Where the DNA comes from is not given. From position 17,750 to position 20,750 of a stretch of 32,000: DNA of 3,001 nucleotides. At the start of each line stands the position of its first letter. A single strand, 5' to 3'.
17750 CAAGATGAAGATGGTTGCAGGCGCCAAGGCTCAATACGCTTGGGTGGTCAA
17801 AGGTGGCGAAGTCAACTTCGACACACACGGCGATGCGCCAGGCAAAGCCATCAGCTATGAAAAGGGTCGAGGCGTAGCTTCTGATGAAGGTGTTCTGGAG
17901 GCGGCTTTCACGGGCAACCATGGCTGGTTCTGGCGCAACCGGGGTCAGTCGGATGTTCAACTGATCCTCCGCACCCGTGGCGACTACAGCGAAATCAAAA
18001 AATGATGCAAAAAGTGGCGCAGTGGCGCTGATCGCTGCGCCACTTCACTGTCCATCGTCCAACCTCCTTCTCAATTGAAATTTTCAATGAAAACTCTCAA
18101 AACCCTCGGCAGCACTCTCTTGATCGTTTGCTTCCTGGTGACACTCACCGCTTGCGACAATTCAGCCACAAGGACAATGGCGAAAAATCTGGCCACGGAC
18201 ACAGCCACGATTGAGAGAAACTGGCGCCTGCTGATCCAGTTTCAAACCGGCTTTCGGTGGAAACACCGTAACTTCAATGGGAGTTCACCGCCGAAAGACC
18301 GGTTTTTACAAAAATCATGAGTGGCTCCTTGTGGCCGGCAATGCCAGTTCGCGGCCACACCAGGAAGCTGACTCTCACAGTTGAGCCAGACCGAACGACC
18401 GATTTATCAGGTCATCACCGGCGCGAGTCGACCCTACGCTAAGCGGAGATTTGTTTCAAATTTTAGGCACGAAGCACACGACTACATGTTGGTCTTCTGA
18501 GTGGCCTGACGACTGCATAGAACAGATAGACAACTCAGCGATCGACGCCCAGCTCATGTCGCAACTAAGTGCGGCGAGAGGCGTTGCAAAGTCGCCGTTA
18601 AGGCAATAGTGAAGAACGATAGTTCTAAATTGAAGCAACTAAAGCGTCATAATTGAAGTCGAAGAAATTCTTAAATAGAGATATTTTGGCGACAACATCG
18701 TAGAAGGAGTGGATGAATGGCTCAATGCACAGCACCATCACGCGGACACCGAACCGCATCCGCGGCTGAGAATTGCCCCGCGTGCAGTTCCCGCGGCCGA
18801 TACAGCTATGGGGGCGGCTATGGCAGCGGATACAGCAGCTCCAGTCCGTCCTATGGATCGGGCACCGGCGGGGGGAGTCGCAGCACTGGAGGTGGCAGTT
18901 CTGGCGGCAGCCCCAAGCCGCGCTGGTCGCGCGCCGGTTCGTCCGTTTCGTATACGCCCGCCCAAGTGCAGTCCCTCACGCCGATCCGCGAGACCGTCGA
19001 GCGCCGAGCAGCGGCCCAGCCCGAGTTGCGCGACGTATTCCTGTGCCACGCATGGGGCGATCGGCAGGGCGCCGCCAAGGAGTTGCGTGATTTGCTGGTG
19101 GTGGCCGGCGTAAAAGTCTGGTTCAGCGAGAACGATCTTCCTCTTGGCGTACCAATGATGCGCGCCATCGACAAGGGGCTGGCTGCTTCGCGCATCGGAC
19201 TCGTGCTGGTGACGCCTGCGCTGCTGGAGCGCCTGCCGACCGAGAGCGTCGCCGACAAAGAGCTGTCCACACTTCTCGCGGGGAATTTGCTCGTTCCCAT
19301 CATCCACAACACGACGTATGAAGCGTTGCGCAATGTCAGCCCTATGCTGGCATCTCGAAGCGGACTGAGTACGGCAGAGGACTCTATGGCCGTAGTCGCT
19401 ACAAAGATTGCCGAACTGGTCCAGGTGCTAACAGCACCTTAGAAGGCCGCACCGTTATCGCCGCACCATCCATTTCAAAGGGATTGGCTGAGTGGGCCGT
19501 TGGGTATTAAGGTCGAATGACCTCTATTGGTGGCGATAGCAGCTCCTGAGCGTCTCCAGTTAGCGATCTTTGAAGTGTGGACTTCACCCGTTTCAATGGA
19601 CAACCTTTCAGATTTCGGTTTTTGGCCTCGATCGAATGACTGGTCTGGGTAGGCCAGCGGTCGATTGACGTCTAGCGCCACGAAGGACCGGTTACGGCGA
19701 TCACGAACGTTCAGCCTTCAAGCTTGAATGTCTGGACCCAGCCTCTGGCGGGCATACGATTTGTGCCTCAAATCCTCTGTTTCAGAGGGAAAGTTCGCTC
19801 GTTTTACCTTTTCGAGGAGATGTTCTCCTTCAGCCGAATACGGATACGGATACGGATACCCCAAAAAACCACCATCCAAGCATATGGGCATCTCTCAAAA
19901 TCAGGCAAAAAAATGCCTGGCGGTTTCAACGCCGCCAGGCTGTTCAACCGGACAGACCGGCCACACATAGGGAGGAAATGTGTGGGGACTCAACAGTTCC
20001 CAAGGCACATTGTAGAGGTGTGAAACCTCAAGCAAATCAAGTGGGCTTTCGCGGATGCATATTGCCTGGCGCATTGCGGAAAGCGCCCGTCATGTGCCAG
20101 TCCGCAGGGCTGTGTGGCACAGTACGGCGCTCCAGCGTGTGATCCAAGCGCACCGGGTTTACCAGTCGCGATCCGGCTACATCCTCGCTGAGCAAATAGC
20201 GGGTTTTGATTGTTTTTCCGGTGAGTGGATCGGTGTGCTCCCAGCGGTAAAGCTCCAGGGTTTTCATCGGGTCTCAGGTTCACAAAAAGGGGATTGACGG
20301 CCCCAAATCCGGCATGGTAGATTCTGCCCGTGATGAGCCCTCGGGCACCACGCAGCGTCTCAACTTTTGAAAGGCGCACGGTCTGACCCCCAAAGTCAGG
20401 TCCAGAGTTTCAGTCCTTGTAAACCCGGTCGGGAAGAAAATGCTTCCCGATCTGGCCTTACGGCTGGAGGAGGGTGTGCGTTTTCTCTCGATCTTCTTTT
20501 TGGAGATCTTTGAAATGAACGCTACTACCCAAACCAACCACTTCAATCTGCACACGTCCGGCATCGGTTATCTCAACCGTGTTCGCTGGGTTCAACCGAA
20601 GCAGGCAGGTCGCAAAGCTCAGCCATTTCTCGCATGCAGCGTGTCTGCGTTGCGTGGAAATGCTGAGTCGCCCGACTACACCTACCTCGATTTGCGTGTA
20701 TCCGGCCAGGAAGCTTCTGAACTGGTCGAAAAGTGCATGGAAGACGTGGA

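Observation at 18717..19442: Solitary TIR-domain protein with a FUS-like Gly/Ser/Tyr-rich N-terminal tract and no recognisable partner gene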

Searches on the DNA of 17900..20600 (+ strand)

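Call 60: search_rna_families(source=window, start=17900, end=20600, threshold=evalue, max_evalue=1)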
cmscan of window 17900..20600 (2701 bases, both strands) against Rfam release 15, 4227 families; matches with E-value up to 1: 0.
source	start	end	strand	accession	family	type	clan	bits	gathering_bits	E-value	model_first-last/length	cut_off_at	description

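Call 62: search_dna_similar(query=window:19443-20439:+, collection=plasmids, mode=distant, max_rows=10)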
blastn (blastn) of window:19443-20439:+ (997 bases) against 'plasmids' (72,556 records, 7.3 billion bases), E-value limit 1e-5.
No match.

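Call 72: search_dna_similar(query=L090:6001-6708:+, collection=ecoli_genomes, mode=distant, max_rows=15, rows=spread)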
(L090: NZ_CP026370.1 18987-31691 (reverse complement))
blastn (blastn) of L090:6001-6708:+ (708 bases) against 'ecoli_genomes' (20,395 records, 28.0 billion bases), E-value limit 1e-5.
Records with a match: 110; places in all: 112; records where one place covers at least 80% of the query: 109.
Genomes with a match: 110 of 5426; with a place that covers at least 80% of the query: 109. Places per genome that has any: lowest 1, median 1, highest 2. On chromosomes: 104 places; on plasmids: 8.
Best place of each record, by identity: 80-90% 109; 60-80% 1.
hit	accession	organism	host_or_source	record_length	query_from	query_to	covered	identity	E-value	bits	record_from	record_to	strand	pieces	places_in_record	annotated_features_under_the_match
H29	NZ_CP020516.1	Escherichia coli strain 222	Homo sapiens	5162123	1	708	100%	85.6%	0e+0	816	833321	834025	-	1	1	toll/interleukin-1 receptor domain-containing protein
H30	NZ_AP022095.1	Escherichia coli strain WP4-S18-ESBL-08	-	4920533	1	708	100%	85.6%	0e+0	816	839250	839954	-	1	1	toll/interleukin-1 receptor domain-containing protein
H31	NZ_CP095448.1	Escherichia coli strain LS45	chicken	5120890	1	708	100%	85.6%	0e+0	816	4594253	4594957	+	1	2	toll/interleukin-1 receptor domain-containing protein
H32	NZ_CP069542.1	Escherichia coli strain FDAARGOS_1248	Homo sapiens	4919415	1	708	100%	85.6%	0e+0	816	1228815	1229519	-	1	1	toll/interleukin-1 receptor domain-containing protein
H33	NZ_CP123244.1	Escherichia coli strain YZMc3-1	chicken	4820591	1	708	100%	85.6%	0e+0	816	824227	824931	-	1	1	toll/interleukin-1 receptor domain-containing protein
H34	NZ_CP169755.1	Escherichia coli strain AH50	poultry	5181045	1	708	100%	85.6%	0e+0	816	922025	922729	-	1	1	toll/interleukin-1 receptor domain-containing protein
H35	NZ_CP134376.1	Escherichia coli strain TUM12355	Chicken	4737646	1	708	100%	85.6%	0e+0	816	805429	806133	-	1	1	toll/interleukin-1 receptor domain-containing protein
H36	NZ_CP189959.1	Escherichia coli strain c1-17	Homo sapiens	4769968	1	708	100%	85.6%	0e+0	816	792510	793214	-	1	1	toll/interleukin-1 receptor domain-containing protein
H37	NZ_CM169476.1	Escherichia coli strain EC25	Homo sapiens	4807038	1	708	100%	85.6%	0e+0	816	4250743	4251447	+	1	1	toll/interleukin-1 receptor domain-containing protein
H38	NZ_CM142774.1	Escherichia coli strain GPEC1405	chicken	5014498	1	708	100%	85.6%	0e+0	816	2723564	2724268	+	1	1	toll/interleukin-1 receptor domain-containing protein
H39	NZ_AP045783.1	Escherichia coli strain 23CRST024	Homo sapiens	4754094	1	708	100%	85.6%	0e+0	816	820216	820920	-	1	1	toll/interleukin-1 receptor domain-containing protein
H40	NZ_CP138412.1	Escherichia coli strain 50EVA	Homo sapiens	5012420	1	708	100%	85.5%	0e+0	811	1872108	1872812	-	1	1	toll/interleukin-1 receptor domain-containing protein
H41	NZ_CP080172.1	Escherichia coli strain PK8566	chicken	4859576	1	708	100%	85.3%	0e+0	807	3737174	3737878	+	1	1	toll/interleukin-1 receptor domain-containing protein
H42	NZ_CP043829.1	Escherichia coli strain RM8082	Cattle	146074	1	708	100%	82.5%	0e+0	717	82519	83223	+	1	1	toll/interleukin-1 receptor domain-containing protein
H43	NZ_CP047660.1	Escherichia coli strain LD39-1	feces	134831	1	286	40%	79.7%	3e-63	251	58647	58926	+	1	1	toll/interleukin-1 receptor domain-containing protein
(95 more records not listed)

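Call 73: get_annotated_region(hit=H29, flank=9000)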
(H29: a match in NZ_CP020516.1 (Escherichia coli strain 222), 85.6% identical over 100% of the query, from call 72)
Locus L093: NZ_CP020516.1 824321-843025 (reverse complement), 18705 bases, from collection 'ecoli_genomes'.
description: Escherichia coli strain 222 chromosome, complete genome
organism: Escherichia coli strain 222 (NCBI taxid 562)
replicon: chromosome; assembly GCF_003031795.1
host: Homo sapiens; source: urine; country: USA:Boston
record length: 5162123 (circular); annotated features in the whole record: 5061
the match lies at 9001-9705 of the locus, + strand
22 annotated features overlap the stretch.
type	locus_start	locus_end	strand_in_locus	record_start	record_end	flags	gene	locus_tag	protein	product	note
CDS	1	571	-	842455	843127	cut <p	-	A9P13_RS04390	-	DDE-type integrase/transposase/recombinase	frameshifted; internal stop; incomplete; partial in the middle of a contig; missing N-terminus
CDS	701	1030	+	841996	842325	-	tnpA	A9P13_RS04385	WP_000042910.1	IS66 family insertion sequence element accessory protein TnpA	-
CDS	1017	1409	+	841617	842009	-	tnpB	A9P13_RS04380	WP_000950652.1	IS66 family insertion sequence element accessory protein TnpB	TnpB, as the term is used for proteins encoded by IS66 family insertion elements, is considered an accessory protein, ...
CDS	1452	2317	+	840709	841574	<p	-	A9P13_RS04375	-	IS66 family transposase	frameshifted; incomplete; partial in the middle of a contig; missing C-terminus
CDS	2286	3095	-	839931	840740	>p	tssG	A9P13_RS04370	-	type VI secretion system baseplate subunit TssG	incomplete; partial in the middle of a contig; missing C-terminus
CDS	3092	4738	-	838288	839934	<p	tssF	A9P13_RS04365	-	type VI secretion system baseplate subunit TssF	incomplete; partial in the middle of a contig; missing N-terminus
CDS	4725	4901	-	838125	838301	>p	-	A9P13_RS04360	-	hypothetical protein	incomplete; partial in the middle of a contig; missing C-terminus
CDS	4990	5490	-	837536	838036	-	-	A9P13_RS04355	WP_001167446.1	hypothetical protein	-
CDS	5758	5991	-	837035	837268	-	-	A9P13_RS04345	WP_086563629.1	helix-turn-helix transcriptional regulator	-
CDS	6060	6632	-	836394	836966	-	-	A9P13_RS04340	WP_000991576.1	hypothetical protein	-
CDS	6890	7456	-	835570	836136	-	-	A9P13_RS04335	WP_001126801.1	YagK/YfjJ domain-containing protein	-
CDS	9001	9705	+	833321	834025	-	-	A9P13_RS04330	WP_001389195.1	toll/interleukin-1 receptor domain-containing protein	-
CDS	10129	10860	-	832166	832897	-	-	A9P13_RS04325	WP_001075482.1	inovirus Gp2 family protein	-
CDS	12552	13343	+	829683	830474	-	-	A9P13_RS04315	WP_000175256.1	hypothetical protein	-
CDS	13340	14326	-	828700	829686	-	-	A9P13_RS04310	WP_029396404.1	hypothetical protein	-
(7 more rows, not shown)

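Call 74: get_annotated_region(hit=H38, flank=7000)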
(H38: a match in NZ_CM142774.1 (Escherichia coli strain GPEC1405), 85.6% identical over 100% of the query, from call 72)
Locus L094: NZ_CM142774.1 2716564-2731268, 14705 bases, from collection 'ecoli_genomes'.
description: Escherichia coli strain GPEC1405 chromosome, whole genome shotgun sequence
organism: Escherichia coli strain GPEC1405 (NCBI taxid 562)
replicon: chromosome; assembly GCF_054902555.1
host: -; source: chicken; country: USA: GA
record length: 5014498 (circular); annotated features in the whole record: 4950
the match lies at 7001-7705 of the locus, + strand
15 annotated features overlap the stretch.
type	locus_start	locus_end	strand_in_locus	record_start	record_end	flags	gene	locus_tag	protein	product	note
CDS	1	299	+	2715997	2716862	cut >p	-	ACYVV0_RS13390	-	IS66 family transposase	frameshifted; incomplete; partial in the middle of a contig; missing C-terminus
CDS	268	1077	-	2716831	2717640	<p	tssG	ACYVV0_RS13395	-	type VI secretion system baseplate subunit TssG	incomplete; partial in the middle of a contig; missing C-terminus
CDS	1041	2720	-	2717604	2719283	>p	tssF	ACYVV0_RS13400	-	type VI secretion system baseplate subunit TssF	incomplete; partial in the middle of a contig; missing N-terminus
CDS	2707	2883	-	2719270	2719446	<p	-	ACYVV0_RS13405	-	hypothetical protein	incomplete; partial in the middle of a contig; missing C-terminus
CDS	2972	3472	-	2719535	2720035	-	-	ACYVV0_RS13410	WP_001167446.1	hypothetical protein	-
CDS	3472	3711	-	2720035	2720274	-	-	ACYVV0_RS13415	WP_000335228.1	hypothetical protein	-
CDS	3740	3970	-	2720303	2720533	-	-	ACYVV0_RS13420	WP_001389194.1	helix-turn-helix transcriptional regulator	-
CDS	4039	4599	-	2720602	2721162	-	-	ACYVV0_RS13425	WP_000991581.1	hypothetical protein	-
CDS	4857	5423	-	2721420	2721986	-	-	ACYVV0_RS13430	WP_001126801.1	YagK/YfjJ domain-containing protein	-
CDS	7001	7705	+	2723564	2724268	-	-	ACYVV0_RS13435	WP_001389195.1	toll/interleukin-1 receptor domain-containing protein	-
CDS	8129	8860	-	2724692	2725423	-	-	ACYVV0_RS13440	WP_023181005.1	inovirus Gp2 family protein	-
CDS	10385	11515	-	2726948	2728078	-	-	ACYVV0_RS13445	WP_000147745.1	hypothetical protein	-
CDS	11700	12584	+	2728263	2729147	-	-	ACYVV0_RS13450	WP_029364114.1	GTPase family protein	-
CDS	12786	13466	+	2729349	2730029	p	-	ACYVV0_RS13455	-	helix-turn-helix transcriptional regulator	internal stop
CDS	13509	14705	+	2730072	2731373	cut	-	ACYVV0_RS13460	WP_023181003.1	hypothetical protein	-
